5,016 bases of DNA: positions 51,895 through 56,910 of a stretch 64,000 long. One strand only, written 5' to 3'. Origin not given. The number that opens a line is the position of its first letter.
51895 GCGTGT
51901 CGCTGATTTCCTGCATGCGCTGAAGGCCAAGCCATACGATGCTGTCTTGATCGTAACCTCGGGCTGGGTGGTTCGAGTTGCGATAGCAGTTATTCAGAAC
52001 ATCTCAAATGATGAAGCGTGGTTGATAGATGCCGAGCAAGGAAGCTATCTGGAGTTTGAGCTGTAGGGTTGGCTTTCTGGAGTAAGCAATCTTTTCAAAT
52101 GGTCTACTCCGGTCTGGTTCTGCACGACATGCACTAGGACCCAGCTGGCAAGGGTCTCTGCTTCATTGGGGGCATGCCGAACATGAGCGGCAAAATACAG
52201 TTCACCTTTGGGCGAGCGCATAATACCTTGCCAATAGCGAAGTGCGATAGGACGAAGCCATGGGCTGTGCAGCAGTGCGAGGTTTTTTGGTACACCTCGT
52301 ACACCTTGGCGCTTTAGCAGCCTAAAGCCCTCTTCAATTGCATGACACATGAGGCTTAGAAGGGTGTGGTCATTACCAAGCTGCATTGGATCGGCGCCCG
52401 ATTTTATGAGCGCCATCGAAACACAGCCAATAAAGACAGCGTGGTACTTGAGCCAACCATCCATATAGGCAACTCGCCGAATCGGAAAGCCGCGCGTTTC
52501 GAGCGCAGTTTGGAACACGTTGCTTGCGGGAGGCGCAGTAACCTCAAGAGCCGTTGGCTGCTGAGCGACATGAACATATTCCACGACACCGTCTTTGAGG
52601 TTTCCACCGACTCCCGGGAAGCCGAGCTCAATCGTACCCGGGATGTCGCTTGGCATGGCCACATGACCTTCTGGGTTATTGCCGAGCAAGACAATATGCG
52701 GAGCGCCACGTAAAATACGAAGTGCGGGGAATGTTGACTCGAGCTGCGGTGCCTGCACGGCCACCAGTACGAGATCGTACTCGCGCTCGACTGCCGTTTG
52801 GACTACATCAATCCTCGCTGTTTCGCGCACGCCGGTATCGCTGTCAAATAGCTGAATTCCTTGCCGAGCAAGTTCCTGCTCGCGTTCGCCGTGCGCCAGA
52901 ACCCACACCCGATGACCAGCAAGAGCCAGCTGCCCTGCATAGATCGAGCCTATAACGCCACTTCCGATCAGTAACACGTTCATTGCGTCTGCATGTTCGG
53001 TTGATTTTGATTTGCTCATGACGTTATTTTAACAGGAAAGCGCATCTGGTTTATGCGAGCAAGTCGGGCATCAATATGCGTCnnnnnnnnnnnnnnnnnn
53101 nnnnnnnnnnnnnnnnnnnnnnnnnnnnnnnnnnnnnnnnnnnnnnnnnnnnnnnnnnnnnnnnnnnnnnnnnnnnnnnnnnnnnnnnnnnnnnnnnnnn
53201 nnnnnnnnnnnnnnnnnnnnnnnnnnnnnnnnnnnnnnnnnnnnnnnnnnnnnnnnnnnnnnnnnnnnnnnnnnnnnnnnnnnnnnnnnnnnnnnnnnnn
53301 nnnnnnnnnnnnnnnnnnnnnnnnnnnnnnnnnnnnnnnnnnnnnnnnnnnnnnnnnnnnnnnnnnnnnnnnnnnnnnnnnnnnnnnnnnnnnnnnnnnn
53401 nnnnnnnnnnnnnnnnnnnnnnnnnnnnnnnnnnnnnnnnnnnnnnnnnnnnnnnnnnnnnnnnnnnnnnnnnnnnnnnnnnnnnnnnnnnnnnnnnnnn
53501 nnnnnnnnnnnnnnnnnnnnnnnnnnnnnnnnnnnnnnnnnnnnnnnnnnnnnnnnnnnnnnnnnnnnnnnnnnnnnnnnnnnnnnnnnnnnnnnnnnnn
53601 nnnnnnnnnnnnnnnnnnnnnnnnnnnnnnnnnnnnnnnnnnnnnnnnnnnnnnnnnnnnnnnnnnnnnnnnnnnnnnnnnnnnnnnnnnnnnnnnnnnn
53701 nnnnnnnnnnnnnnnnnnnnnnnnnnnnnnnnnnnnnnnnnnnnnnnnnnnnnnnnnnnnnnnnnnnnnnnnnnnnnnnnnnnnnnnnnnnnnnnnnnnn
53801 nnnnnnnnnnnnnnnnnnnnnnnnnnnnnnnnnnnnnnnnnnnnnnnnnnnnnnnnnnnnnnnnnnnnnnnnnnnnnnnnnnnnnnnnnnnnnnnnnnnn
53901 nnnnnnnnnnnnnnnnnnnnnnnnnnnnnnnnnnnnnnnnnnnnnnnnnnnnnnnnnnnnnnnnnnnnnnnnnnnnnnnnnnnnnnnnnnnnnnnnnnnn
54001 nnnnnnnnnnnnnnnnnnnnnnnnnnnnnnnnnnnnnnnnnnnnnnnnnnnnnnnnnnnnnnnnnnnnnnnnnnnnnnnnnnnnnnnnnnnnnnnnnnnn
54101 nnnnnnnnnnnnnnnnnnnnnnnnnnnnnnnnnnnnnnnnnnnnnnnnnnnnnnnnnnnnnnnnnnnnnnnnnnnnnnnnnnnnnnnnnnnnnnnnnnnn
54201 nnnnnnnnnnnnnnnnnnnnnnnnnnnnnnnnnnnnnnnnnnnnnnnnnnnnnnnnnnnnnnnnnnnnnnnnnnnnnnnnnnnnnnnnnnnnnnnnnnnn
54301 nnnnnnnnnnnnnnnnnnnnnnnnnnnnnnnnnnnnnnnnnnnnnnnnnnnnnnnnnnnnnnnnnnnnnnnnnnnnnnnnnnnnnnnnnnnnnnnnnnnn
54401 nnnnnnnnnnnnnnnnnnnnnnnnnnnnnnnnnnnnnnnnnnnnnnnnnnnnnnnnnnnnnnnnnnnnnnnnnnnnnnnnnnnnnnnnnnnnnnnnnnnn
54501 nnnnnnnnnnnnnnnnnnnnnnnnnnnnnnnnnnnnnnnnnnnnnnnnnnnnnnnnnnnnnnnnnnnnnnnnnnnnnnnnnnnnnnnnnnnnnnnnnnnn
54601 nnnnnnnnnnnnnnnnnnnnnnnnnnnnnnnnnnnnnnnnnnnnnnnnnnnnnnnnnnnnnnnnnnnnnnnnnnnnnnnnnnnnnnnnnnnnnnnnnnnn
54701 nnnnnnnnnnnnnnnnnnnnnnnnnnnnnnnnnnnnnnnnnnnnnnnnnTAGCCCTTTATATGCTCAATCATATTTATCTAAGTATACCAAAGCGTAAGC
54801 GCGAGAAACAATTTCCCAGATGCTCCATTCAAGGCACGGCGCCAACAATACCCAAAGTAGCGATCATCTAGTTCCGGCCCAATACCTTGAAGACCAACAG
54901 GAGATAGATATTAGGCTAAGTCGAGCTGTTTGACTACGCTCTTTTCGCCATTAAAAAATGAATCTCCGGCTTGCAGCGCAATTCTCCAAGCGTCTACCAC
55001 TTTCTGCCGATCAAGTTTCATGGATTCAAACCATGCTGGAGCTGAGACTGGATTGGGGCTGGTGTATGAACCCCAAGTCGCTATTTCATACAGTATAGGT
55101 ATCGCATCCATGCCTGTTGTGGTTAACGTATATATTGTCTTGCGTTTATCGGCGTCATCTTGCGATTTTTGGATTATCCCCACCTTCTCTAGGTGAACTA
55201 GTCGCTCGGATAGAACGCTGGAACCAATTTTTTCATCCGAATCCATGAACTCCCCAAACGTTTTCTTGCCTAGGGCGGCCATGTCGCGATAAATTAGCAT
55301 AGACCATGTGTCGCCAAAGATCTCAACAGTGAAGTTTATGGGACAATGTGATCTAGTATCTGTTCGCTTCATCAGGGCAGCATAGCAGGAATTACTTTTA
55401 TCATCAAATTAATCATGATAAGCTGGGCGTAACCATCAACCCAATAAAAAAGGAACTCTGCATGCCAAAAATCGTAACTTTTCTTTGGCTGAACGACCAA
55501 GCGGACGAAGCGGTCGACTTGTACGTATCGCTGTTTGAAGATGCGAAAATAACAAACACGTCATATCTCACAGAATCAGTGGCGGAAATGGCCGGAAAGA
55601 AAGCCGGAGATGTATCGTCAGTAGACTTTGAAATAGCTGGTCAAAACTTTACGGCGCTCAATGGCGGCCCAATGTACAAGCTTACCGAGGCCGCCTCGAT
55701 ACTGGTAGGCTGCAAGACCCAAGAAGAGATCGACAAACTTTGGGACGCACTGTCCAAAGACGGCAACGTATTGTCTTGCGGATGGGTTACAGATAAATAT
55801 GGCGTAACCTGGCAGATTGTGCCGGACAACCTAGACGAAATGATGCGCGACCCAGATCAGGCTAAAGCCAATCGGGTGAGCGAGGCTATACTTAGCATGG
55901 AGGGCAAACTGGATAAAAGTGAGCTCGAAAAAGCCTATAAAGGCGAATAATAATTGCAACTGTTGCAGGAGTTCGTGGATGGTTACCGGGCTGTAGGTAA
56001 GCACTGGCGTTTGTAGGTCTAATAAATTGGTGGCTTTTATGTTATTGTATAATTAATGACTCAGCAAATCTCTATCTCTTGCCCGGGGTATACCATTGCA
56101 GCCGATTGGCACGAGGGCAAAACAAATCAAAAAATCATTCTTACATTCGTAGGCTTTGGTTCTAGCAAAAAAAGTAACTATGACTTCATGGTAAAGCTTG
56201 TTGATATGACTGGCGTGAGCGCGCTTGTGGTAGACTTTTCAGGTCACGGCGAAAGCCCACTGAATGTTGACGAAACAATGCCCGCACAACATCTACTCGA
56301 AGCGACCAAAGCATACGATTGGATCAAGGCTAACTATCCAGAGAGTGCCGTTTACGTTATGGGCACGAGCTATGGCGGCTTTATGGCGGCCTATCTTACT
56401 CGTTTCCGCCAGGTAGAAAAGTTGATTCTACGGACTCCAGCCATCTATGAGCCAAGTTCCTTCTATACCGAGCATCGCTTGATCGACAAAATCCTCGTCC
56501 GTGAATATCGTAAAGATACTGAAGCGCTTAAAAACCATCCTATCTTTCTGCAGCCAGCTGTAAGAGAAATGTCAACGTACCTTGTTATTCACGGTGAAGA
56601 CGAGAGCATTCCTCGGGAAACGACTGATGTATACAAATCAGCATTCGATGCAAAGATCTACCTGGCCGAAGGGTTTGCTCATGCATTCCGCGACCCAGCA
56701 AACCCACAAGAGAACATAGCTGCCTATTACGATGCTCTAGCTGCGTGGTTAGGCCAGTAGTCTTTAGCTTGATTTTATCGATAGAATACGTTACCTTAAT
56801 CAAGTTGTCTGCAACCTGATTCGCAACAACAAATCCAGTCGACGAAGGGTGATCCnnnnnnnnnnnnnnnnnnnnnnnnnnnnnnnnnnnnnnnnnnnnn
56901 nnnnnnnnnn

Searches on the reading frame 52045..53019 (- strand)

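Call 32: search_protein_families(library=pfam, proteins=[window:52045-53019:-], max_evalue=0.001)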
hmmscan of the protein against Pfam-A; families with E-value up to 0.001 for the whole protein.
window:52045-53019:- (324 aa): 2 families
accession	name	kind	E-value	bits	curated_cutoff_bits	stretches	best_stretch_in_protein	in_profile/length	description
PF02558.23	ApbA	-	1.3e-13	51.3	22.2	1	15-114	1-101/150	Ketopantoate reductase PanE/ApbA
PF03807.23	F420_oxidored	-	0.00098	20.1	21.6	0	16-101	3-81/94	NADP oxidoreductase coenzyme F420-dependent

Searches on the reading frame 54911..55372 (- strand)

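Call 32: search_protein_families(library=pfam, proteins=[window:54911-55372:-], max_evalue=0.001)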
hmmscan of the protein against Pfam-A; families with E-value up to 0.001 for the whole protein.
window:54911-55372:- (153 aa): 1 family
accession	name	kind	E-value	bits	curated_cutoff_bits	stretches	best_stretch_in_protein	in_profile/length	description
PF01638.23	HxlR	-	8.5e-14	51.6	20.8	1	19-104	2-86/91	HxlR-like helix-turn-helix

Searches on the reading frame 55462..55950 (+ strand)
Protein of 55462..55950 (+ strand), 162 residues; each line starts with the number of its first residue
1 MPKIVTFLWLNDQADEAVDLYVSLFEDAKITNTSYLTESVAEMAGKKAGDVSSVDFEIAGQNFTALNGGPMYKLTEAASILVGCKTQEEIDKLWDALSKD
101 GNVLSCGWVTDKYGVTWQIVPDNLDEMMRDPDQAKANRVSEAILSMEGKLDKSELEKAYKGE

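Call 32: search_protein_families(library=pfam, proteins=[window:55462-55950:+], max_evalue=0.001)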
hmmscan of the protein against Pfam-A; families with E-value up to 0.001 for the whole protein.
window:55462-55950:+ (162 aa): 1 family
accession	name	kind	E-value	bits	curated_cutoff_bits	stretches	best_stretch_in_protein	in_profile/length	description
PF06983.19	3-dmu-9_3-mt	-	4.6e-38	130.7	24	1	3-120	2-116/116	3-demethylubiquinone-9 3-methyltransferase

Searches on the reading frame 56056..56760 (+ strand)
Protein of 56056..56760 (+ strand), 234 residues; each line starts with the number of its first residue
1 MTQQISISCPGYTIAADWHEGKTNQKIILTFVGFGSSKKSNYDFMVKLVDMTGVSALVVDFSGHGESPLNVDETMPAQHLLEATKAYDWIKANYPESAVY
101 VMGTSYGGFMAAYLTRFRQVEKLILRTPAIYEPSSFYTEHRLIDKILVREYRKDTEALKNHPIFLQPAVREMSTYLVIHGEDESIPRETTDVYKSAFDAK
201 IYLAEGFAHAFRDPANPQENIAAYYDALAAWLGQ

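Call 32: search_protein_families(library=pfam, proteins=[window:56056-56760:+], max_evalue=0.001)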
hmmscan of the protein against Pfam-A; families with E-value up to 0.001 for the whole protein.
window:56056-56760:+ (234 aa): 4 families
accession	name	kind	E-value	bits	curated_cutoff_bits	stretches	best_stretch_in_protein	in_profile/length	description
PF12146.15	Hydrolase_4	-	2.6e-09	37.2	27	1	25-135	4-116/239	Serine aminopeptidase, S33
PF00561.26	Abhydrolase_1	-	2.1e-06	28.1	25.8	1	29-158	4-131/245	alpha/beta hydrolase fold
PF12697.13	Abhydrolase_6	-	8.8e-05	23.7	26.3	1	33-133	6-93/217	Alpha/beta hydrolase family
PF07859.19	Abhydrolase_3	-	0.00018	21.7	25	1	39-142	15-109/210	alpha/beta hydrolase fold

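Call 76: search_protein_families(library=padloc, proteins=[window:56056-56760:+], max_evalue=0.01)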
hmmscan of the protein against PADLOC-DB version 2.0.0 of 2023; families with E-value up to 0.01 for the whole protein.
window:56056-56760:+ (234 aa): 0 families

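Call 77: search_protein_families(library=phrogs, proteins=[window:56056-56760:+], max_evalue=0.01)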
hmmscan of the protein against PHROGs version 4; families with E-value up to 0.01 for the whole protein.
window:56056-56760:+ (234 aa): 1 family
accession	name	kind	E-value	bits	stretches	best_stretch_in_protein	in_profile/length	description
phrog_789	-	other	1.5e-05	24.9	1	2-118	332-441/637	esterase/lipase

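Call 78: search_protein_families(library=ncbifam, proteins=[window:56056-56760:+], max_evalue=0.001)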
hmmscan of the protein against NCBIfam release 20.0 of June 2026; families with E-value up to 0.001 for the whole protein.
window:56056-56760:+ (234 aa): 4 families
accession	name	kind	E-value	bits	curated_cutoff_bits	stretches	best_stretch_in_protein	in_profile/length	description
TIGR03695.1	menH_SHCHC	equivalog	3e-05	23.6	208.55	1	25-125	2-101/252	2-succinyl-6-hydroxy-2,4-cyclohexadiene-1-carboxylate synthase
NF058580.1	lipase_V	equivalog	6.9e-05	22.6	300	1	3-141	4-131/230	EstV family lipase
NF008218.0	PRK10985.1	equivalog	0.00067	19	267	1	23-121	57-156/326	hydrolase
NF047388.1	SA1320_fam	subfamily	0.00076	18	230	1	75-158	30-110/644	SA1320 family protein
